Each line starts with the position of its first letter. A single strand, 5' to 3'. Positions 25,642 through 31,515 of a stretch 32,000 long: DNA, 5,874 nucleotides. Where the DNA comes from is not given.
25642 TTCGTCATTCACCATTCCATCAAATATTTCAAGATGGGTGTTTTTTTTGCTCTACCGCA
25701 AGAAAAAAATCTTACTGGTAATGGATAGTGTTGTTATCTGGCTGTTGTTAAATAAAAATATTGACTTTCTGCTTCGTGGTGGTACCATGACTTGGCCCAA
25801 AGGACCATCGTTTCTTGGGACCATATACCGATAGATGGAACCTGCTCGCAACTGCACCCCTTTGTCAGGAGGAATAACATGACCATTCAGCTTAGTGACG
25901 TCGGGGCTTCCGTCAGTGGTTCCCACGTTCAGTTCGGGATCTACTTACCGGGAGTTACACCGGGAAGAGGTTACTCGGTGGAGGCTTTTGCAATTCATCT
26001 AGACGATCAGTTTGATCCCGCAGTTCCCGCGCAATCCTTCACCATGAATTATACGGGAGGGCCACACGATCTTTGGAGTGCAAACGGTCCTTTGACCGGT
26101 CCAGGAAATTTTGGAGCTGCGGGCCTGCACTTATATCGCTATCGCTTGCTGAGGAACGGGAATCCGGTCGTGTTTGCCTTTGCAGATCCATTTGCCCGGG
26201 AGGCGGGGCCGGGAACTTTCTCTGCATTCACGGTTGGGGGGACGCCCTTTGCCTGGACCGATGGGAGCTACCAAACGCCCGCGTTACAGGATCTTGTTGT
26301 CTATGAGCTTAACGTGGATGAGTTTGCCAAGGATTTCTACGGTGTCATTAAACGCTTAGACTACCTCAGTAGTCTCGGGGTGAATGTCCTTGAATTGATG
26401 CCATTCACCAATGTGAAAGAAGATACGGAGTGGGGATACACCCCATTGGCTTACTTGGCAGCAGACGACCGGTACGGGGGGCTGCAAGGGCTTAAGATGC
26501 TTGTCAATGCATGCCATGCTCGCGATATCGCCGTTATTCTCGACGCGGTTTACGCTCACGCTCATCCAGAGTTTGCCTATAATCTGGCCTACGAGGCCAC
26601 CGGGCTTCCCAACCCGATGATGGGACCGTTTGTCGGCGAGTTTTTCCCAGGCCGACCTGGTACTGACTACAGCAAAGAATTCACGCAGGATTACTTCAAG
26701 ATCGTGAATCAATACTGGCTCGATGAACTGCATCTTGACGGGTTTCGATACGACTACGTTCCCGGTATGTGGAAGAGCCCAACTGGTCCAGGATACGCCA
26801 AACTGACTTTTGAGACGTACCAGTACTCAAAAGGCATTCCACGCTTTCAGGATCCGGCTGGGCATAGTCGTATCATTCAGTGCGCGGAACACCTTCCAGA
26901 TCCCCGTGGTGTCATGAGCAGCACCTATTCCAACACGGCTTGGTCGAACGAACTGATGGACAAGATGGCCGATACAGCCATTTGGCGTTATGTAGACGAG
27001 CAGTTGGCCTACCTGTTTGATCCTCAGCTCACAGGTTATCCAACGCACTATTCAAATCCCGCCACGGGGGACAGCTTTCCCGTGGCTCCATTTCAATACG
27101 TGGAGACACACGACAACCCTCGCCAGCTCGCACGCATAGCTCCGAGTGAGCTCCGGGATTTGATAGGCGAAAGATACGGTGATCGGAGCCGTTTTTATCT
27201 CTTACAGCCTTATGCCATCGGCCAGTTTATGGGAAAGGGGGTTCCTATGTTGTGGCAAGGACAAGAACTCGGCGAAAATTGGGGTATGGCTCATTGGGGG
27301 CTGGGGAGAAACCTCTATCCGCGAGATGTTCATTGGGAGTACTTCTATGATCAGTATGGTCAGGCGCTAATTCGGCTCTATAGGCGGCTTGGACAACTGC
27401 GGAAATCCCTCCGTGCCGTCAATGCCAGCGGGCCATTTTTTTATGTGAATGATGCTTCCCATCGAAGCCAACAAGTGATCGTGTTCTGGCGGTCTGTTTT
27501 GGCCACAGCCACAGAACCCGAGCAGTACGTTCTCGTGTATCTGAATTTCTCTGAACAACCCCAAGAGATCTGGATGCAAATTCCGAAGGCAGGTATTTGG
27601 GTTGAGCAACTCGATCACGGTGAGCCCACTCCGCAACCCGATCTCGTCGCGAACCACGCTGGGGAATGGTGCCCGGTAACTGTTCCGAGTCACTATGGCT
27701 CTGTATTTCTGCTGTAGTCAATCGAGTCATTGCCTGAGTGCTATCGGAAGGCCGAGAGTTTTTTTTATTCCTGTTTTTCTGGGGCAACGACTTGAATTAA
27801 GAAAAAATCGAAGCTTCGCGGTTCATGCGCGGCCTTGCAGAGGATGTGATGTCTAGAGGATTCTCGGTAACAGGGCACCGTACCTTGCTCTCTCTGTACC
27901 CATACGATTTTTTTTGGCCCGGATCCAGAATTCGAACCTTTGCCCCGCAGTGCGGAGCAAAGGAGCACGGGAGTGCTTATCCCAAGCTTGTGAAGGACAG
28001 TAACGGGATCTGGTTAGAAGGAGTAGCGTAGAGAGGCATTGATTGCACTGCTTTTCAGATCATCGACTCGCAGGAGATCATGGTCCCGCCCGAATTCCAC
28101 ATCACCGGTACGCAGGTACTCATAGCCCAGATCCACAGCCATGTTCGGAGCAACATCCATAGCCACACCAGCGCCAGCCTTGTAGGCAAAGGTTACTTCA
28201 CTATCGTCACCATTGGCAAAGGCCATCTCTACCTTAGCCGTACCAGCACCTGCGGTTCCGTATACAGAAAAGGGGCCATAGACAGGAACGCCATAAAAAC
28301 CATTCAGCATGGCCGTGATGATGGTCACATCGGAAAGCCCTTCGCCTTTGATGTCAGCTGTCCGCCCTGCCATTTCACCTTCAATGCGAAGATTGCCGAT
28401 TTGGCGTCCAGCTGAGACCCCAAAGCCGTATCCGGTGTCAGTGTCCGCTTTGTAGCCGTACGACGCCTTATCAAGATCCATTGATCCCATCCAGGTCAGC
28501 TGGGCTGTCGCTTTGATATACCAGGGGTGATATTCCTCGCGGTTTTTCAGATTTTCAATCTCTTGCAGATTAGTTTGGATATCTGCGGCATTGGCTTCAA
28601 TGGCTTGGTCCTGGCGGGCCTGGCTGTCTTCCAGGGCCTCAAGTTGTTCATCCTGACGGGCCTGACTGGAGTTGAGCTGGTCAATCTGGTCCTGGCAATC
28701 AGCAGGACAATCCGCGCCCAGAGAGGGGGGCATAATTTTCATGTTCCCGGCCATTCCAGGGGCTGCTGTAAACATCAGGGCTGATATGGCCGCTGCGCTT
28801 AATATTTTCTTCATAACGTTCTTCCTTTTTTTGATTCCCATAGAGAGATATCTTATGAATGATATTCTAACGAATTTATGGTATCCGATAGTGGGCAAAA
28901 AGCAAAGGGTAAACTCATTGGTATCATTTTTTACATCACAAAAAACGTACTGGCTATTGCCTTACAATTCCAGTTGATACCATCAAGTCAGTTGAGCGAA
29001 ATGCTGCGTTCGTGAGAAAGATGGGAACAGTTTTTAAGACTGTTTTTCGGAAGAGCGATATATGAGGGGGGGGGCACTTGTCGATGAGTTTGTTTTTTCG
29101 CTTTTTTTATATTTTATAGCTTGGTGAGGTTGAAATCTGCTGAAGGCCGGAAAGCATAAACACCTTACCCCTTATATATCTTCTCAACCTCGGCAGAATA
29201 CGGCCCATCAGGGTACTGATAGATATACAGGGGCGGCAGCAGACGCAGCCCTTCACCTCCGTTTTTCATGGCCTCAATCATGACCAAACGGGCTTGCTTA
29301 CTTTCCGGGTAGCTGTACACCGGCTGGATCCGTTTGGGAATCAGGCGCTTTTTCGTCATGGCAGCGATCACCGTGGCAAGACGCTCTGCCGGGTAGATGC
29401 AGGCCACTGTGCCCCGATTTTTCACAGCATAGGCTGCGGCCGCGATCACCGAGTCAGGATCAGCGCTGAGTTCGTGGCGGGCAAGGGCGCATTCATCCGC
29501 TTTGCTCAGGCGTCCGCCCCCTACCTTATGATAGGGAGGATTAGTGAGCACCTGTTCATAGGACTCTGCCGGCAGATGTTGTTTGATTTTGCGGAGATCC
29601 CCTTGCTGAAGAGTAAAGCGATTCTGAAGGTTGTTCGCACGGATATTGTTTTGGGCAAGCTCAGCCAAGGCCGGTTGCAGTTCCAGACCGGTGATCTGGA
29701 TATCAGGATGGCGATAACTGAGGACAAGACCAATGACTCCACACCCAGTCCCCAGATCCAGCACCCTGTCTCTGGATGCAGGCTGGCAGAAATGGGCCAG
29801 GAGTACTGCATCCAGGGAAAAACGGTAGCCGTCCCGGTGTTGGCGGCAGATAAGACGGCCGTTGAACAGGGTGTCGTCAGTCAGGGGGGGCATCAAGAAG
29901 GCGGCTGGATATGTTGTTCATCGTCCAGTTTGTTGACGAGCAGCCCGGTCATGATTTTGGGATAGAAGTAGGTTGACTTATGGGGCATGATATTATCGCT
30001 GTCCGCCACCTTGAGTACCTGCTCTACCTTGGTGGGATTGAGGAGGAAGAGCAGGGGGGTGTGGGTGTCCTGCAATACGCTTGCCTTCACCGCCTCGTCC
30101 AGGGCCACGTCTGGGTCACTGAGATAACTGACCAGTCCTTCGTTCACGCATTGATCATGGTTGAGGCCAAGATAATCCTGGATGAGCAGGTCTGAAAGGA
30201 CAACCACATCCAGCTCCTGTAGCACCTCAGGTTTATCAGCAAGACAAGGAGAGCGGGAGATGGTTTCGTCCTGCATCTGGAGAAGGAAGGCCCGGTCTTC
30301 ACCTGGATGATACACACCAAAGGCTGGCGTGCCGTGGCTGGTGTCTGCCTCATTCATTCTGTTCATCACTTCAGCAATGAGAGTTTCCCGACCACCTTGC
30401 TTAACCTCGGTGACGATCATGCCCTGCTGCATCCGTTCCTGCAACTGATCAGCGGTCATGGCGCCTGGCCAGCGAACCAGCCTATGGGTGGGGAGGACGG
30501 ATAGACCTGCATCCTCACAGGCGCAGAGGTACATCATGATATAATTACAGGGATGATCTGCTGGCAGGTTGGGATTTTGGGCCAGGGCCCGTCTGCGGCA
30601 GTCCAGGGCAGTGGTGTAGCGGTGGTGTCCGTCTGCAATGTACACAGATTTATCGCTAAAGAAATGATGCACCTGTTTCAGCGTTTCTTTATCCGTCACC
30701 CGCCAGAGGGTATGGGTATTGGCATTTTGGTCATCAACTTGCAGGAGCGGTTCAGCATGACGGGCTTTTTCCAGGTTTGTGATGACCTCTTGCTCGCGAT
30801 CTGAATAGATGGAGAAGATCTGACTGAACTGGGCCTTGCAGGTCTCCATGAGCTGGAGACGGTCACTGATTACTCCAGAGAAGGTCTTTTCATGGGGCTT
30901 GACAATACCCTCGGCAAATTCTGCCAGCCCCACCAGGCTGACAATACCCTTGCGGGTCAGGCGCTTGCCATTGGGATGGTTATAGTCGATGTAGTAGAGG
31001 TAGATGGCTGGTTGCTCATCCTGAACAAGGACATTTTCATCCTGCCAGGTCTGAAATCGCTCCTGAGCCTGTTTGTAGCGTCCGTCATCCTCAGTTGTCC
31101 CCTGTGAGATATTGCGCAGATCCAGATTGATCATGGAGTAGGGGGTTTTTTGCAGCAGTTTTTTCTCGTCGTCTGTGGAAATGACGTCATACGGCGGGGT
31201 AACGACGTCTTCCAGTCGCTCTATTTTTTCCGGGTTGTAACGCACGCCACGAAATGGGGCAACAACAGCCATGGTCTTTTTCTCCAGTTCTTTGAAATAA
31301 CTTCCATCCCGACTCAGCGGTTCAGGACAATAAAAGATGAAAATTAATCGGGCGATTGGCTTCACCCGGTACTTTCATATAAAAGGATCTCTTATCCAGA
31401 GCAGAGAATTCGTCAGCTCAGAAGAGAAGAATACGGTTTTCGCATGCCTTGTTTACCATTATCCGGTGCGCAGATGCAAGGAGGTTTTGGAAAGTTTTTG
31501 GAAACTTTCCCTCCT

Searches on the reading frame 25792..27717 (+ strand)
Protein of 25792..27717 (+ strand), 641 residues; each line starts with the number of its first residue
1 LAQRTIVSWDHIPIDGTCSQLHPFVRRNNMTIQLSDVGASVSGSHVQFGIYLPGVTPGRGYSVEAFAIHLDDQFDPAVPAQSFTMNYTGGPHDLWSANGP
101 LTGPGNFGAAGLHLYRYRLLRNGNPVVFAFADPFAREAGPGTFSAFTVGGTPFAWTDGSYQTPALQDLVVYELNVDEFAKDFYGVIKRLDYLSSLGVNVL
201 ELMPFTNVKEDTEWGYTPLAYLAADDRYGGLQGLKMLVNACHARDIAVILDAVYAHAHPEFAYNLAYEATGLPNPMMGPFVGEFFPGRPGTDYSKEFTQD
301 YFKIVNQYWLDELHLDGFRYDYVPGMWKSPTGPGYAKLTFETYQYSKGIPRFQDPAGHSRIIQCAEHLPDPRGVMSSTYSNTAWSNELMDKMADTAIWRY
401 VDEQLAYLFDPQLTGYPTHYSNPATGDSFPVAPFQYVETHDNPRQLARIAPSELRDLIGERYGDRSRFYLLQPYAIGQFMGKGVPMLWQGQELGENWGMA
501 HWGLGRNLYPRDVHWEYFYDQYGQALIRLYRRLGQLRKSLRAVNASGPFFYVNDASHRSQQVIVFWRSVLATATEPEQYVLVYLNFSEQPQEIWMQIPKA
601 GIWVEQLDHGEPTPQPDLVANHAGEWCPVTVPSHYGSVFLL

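Call 88: search_protein_families(library=pfam, proteins=[window:25792-27717:+], max_evalue=0.001)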
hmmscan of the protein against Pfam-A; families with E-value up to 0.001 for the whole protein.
window:25792-27717:+ (641 aa): 1 family
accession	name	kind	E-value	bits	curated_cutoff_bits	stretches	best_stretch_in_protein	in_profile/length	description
PF00128.31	Alpha-amylase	-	4.3e-22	79.4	22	2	181-263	17-98/446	Alpha amylase, catalytic domain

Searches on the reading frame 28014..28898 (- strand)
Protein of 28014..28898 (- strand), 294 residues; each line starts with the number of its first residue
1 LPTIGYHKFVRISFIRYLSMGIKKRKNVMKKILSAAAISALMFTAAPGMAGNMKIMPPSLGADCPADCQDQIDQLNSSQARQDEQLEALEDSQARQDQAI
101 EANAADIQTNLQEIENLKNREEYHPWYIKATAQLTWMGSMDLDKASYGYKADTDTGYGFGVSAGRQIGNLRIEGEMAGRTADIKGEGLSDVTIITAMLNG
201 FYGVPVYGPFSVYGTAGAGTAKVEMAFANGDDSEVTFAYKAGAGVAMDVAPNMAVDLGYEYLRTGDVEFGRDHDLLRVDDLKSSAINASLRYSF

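Call 88: search_protein_families(library=pfam, proteins=[window:28014-28898:-], max_evalue=0.001)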
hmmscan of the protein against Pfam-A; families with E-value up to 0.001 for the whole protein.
window:28014-28898:- (294 aa): 3 families
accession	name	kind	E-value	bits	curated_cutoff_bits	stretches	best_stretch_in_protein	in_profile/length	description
PF13505.12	OMP_b-brl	-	2.6e-17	64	28.7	1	125-294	21-175/175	Outer membrane protein beta-barrel domain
PF01389.23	OmpA_membrane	-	5.5e-05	23.4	21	1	188-263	69-150/180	OmpA-like transmembrane domain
PF01617.23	Surface_Ag_2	-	6.7e-05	22.9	22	1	190-270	132-209/247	Surface antigen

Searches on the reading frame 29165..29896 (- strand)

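Call 88: search_protein_families(library=pfam, proteins=[window:29165-29896:-], max_evalue=0.001)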
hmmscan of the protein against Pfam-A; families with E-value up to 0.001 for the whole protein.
window:29165-29896:- (243 aa): 12 families
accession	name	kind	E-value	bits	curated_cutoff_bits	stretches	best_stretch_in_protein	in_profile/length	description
PF05175.20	MTS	-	8.2e-15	55.3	23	1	31-125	22-111/170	Methyltransferase small domain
PF13847.12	Methyltransf_31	-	5.5e-11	42.8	27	1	42-182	4-124/145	Methyltransferase domain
PF13649.12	Methyltransf_25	-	8.8e-08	33.2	27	1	45-118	1-70/97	Methyltransferase domain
PF10294.15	Methyltransf_16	-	1.1e-06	28.9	21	1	40-98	45-104/174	Lysine methyltransferase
PF01170.24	UPF0020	-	2e-05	24.8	22.3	1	64-123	75-132/197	RMKL-like, methyltransferase domain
PF08242.18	Methyltransf_12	-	7.6e-05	23.8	30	1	46-118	1-71/98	Methyltransferase domain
PF02475.24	TRM5-TYW2_MTfase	-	0.0001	22.7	28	1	42-110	37-105/164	TRM5/TYW2 methyltransferase domain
PF05971.18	Methyltransf_10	-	0.00013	21.9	23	1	25-124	86-189/299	RNA methyltransferase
PF02390.23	Methyltransf_4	-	0.00015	21.7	24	1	44-118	4-78/173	Putative methyltransferase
PF06325.19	PrmA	-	0.00017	21.6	22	1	41-102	161-222/296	Ribosomal protein L11 methyltransferase (PrmA)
PF01135.25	PCMT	-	0.00028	21.1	20.3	1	41-100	73-132/210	Protein-L-isoaspartate(D-aspartate) O-methyltransferase (PCMT)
PF08241.18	Methyltransf_11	-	0.00057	20.9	21.2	0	46-118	1-66/95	Methyltransferase domain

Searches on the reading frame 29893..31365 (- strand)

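Call 88: search_protein_families(library=pfam, proteins=[window:29893-31365:-], max_evalue=0.001)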
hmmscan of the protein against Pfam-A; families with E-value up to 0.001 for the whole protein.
window:29893-31365:- (490 aa): 1 family
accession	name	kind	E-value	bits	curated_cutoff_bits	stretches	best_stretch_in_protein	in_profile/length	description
PF06245.16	DUF1015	-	2.3e-90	303.3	25.8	1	35-387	1-324/325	Protein of unknown function (DUF1015)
